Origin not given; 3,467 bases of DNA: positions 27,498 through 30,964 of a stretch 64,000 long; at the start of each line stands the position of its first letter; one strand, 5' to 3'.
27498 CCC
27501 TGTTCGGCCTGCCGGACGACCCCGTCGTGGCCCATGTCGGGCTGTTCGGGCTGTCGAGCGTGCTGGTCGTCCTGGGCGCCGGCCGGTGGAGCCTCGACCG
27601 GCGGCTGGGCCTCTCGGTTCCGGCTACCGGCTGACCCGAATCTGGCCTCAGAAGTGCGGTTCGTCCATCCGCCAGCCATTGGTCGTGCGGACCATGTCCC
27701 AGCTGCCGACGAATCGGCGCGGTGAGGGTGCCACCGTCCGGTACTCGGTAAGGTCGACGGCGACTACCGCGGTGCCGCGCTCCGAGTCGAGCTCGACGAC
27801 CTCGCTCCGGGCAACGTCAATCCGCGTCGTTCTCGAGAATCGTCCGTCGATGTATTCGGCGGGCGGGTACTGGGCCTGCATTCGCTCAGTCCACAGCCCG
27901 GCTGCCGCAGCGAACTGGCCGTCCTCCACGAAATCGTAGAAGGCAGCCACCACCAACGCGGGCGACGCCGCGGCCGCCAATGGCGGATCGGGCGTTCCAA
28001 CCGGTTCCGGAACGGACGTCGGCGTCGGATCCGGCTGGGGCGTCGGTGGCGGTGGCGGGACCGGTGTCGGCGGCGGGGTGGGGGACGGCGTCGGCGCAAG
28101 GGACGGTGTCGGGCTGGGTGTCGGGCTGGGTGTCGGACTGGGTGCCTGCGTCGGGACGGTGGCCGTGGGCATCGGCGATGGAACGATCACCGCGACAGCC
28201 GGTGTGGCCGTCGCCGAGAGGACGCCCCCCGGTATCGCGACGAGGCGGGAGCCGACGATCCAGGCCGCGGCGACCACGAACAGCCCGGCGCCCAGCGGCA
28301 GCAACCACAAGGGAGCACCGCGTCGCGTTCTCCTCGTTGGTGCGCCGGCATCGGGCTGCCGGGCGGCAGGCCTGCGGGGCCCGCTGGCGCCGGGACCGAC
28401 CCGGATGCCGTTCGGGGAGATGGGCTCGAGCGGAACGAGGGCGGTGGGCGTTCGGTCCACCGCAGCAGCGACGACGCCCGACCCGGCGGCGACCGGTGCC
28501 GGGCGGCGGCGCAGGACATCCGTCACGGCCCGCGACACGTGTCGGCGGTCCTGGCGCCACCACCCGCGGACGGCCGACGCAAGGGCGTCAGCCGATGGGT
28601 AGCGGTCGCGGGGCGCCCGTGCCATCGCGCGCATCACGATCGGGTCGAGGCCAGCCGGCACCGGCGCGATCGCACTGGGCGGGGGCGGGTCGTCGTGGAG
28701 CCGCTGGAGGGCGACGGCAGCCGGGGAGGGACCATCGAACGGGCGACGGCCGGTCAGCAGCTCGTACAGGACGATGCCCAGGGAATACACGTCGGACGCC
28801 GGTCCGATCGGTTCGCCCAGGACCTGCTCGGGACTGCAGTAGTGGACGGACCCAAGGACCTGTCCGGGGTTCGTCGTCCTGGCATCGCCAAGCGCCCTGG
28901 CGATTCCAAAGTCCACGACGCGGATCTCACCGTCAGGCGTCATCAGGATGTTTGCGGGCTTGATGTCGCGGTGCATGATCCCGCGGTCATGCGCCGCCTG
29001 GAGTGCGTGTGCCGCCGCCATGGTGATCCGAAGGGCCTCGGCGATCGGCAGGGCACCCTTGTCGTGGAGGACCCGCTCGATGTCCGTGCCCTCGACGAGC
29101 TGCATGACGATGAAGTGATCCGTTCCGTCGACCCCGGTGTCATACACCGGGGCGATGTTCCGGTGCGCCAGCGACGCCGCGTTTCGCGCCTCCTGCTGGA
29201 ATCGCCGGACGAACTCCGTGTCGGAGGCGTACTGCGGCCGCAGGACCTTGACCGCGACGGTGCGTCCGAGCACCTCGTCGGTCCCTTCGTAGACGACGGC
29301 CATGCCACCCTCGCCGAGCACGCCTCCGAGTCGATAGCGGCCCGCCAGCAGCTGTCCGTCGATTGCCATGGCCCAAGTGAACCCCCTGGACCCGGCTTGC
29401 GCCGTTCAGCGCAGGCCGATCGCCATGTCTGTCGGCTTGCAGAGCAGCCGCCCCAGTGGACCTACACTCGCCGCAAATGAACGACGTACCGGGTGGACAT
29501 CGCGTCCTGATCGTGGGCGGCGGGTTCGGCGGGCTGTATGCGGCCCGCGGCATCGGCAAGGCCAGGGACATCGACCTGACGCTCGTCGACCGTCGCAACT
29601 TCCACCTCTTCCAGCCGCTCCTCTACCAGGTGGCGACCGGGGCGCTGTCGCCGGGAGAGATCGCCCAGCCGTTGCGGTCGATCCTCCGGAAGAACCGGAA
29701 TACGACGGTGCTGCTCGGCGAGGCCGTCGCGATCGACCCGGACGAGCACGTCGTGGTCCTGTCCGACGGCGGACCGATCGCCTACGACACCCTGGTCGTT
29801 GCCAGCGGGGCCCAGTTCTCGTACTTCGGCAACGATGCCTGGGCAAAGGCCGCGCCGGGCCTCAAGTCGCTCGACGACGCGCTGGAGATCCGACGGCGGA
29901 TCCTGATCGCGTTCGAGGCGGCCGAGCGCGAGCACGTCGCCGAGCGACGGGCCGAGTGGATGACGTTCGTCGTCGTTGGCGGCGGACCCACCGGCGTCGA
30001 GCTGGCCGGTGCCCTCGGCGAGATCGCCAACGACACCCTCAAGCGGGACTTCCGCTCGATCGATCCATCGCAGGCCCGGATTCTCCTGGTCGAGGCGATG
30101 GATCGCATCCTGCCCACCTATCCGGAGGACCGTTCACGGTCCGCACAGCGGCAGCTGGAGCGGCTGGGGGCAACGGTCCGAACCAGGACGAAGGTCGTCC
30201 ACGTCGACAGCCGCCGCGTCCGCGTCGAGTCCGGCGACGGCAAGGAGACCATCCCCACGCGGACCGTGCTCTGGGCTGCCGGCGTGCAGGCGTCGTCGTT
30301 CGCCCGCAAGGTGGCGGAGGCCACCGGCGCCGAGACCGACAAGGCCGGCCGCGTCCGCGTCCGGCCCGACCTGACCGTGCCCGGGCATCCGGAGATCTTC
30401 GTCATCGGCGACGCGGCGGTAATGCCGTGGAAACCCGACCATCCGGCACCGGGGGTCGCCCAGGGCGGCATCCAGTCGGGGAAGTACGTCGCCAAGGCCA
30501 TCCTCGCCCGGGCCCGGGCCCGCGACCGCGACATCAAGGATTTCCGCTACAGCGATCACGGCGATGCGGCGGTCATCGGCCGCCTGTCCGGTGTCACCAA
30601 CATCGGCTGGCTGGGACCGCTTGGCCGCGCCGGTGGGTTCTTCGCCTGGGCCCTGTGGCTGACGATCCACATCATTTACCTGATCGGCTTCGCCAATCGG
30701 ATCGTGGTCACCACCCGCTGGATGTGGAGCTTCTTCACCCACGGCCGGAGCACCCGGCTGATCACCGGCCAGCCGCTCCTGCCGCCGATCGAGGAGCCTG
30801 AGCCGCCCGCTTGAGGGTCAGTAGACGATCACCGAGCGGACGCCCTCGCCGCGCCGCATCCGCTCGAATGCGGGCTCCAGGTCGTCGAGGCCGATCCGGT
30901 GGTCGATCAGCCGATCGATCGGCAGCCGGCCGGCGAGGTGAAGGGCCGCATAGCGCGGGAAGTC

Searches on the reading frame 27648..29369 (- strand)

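Call 69: search_protein_families(library=pfam, proteins=[window:27648-29369:-])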
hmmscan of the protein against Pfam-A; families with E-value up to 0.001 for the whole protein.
window:27648-29369:- (573 aa): 4 families
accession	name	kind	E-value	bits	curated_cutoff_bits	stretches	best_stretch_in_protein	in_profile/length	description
PF00069.31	Pkinase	-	4e-46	158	31.7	1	12-215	1-201/263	Protein kinase domain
PF07714.23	PK_Tyr_Ser-Thr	-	1.4e-32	113.5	23.1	1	15-256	4-248/258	Protein tyrosine and serine/threonine kinase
PF03109.22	ABC1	-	2.3e-08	33.9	22.9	1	83-162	141-219/244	ABC1 atypical kinase-like domain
PF01636.29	APH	-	1.9e-05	25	23.2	1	117-158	155-198/239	Phosphotransferase enzyme family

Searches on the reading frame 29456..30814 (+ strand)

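Call 69: search_protein_families(library=pfam, proteins=[window:29456-30814:+])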
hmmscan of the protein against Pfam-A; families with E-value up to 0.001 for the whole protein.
window:29456-30814:+ (452 aa): 5 families
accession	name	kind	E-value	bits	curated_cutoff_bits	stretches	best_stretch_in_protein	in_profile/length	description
PF07992.20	Pyr_redox_2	-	2.9e-47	162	26.1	1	16-339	2-288/291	Pyridine nucleotide-disulphide oxidoreductase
PF00070.33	Pyr_redox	-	1.7e-10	41.7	22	1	171-254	2-70/82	Pyridine nucleotide-disulphide oxidoreductase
PF13454.12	NAD_binding_9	-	2.7e-05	24.6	21.8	0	19-49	2-35/155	FAD-NAD(P)-binding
PF01266.30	DAO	-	3.1e-05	24.1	27.9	1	229-286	154-213/353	FAD dependent oxidoreductase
PF13450.12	NAD_binding_8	-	9.1e-05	23.1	21.9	0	19-48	1-29/68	NAD(P)-binding Rossmann-like domain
